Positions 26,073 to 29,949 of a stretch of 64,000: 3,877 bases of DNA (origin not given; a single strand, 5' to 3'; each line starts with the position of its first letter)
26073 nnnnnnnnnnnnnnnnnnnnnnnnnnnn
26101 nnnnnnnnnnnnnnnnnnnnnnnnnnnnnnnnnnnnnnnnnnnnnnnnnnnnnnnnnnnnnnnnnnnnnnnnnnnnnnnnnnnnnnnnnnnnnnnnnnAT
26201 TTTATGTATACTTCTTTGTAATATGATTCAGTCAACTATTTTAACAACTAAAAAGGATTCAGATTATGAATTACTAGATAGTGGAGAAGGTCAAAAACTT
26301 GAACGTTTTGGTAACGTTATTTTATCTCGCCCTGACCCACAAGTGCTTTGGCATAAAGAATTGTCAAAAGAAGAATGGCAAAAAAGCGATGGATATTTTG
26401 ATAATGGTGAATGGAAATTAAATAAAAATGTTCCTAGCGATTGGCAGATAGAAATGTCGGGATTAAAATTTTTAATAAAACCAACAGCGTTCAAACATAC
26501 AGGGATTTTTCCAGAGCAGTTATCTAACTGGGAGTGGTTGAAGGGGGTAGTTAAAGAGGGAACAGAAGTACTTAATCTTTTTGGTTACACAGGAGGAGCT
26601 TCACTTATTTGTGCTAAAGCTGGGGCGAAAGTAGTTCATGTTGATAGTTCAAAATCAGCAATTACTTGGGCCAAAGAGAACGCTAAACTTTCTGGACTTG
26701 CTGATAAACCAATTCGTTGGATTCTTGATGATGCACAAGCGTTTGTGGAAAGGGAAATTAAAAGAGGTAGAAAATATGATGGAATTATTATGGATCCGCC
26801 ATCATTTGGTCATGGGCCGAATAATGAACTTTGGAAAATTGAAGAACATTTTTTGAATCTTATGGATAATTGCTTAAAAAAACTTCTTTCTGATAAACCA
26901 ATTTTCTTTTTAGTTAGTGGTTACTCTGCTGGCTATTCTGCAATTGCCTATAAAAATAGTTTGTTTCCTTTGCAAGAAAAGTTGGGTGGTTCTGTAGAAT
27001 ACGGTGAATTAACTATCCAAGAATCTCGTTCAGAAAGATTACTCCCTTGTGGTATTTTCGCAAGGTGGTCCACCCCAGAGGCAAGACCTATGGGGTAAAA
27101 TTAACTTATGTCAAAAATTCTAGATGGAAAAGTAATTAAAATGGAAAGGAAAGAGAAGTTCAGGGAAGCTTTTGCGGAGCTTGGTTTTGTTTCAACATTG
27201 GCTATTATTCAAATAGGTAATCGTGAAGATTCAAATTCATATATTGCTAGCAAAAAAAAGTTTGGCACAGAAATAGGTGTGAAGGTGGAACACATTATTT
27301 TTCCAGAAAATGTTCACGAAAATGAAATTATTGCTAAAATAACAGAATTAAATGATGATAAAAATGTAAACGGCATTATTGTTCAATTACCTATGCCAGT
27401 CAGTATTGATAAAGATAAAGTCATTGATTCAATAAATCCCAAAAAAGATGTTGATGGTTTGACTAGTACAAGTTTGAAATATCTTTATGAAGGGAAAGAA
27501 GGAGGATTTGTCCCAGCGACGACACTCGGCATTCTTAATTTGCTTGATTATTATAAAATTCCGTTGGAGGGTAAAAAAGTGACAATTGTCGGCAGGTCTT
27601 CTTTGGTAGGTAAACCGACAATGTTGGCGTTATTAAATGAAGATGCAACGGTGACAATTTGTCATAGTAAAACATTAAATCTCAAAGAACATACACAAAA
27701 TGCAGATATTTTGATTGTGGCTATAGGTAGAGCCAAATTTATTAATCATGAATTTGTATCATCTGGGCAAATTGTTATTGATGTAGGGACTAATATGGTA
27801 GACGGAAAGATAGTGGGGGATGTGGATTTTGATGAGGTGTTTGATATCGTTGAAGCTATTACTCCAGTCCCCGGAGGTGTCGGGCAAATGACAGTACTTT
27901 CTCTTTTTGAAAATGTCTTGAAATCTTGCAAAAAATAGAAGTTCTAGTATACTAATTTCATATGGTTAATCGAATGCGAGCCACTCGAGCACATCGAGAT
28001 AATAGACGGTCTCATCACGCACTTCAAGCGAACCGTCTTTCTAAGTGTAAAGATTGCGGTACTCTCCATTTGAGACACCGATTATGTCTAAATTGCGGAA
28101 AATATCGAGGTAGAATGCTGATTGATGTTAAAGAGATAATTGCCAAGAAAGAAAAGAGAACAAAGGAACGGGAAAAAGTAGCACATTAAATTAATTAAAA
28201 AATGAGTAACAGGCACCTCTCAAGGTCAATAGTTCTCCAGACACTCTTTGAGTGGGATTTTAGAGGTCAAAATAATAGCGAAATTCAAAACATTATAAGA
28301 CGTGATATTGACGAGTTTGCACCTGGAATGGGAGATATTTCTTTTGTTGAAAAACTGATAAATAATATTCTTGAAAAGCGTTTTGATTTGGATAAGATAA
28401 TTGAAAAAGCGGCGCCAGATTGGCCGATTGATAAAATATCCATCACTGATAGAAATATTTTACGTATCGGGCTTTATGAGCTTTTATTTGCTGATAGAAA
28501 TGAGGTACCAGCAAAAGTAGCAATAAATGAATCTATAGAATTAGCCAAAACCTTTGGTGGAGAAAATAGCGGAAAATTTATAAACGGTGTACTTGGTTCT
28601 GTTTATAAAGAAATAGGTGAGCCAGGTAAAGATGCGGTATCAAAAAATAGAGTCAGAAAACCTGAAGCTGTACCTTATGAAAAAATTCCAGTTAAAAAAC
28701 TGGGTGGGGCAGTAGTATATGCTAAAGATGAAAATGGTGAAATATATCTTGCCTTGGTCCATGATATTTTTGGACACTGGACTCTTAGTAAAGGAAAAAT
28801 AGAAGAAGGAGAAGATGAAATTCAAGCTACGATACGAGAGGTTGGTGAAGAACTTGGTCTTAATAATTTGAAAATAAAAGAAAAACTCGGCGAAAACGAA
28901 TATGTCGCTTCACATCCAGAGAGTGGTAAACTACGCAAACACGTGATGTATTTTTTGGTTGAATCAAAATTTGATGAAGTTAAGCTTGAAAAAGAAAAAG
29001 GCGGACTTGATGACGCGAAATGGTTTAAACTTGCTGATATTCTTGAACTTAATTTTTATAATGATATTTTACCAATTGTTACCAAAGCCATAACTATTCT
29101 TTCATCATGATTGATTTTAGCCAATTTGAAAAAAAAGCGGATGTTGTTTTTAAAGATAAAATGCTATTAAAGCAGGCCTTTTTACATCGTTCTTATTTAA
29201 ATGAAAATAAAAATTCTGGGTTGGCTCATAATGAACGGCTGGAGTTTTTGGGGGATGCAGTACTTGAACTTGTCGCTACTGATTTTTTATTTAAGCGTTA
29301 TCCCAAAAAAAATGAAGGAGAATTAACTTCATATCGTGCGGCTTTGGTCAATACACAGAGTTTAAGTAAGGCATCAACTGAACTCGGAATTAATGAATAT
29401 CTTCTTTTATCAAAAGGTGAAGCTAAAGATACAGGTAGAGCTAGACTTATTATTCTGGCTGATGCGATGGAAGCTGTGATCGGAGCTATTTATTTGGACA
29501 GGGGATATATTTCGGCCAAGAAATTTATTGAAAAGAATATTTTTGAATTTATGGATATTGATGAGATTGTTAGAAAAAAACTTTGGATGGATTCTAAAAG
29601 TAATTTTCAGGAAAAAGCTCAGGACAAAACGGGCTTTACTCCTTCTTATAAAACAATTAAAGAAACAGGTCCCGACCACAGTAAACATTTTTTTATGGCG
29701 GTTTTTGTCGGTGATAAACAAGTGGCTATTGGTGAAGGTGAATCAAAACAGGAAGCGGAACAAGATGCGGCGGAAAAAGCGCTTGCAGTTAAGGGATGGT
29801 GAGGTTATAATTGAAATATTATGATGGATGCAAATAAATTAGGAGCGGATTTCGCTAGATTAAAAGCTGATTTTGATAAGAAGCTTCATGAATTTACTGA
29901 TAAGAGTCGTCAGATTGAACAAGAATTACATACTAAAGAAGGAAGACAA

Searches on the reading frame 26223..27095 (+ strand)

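Call 22: search_protein_families(library=pfam, proteins=[window:26223-27095:+], max_evalue=0.01)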
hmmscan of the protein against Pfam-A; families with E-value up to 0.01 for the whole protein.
window:26223-27095:+ (291 aa): 6 families
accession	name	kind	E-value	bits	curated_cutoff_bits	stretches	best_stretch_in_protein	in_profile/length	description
PF10672.15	Methyltrans_SAM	-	2.6e-14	53.6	27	1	67-198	79-209/286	S-adenosylmethionine-dependent methyltransferase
PF03602.21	Cons_hypoth95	-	2.6e-06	27.7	24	1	103-193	33-122/182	Conserved hypothetical protein 95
PF09445.16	Methyltransf_15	-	8.5e-06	25.9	22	1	115-208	3-96/165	RNA cap guanine-N2 methyltransferase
PF02475.24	TRM5-TYW2_MTfase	-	0.00013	22.4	28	1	106-195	30-115/164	TRM5/TYW2 methyltransferase domain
PF13649.12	Methyltransf_25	-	0.0016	19.5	27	1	123-190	8-70/97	Methyltransferase domain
PF05175.20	MTS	-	0.0057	16.7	23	1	125-195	44-108/170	Methyltransferase small domain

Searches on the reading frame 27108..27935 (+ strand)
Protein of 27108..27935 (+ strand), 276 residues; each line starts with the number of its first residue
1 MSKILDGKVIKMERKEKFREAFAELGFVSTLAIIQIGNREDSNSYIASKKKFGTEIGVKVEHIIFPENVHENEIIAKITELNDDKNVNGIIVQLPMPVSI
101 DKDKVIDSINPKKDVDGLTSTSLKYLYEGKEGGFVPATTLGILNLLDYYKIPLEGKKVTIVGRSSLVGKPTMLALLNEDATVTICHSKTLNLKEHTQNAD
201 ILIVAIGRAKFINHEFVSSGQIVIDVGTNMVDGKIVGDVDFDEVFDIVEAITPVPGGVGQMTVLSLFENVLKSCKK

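Call 22: search_protein_families(library=pfam, proteins=[window:27108-27935:+], max_evalue=0.01)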
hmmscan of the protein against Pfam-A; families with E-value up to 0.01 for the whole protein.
window:27108-27935:+ (276 aa): 3 families
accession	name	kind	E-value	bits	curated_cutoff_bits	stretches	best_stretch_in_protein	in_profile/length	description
PF02882.25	THF_DHG_CYH_C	-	1.5e-59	200.3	27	1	121-275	3-157/160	Tetrahydrofolate dehydrogenase/cyclohydrolase, NAD(P)-binding domain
PF00763.28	THF_DHG_CYH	-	3.9e-31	108.1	32.8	1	5-116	1-115/115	Tetrahydrofolate dehydrogenase/cyclohydrolase, catalytic domain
PF12683.13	DUF3798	-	0.0026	17.7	24.6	1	51-94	26-67/271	Protein of unknown function (DUF3798)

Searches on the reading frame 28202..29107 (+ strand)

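Call 22: search_protein_families(library=pfam, proteins=[window:28202-29107:+], max_evalue=0.01)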
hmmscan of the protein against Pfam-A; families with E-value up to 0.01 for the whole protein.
window:28202-29107:+ (302 aa): 2 families
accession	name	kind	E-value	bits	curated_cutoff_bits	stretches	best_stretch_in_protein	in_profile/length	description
PF01029.23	NusB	-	6e-35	121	23.1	1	7-136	3-133/133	NusB family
PF00293.34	NUDIX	-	1.4e-15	58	21.1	1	170-287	6-125/134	NUDIX domain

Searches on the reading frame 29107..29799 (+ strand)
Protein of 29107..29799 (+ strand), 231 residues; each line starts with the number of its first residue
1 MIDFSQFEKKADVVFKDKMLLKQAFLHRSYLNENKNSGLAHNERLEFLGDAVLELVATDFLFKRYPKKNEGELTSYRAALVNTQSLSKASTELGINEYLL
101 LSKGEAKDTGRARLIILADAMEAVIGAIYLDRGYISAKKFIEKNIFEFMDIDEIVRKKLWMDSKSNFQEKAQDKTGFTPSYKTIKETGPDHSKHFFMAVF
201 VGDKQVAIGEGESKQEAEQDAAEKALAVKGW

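Call 84: search_protein_families(library=pfam, proteins=[window:29107-29799:+], max_evalue=0.00001)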
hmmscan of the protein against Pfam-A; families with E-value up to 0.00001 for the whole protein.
window:29107-29799:+ (231 aa): 4 families
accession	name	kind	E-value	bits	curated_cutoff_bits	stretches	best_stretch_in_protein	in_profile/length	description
PF14622.11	Ribonucleas_3_3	-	3e-40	137.8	35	1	17-147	1-126/128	Ribonuclease-III-like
PF00636.31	Ribonuclease_3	-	2.2e-26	93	27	1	43-133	1-102/102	Ribonuclease III domain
PF00035.32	dsrm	-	3.7e-16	59.9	23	1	164-227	2-64/66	Double-stranded RNA binding motif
PF22935.1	RM44_endonuclase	-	1e-07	32.6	27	1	15-128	17-139/139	Large ribosomal subunit protein mL44, endonuclease domain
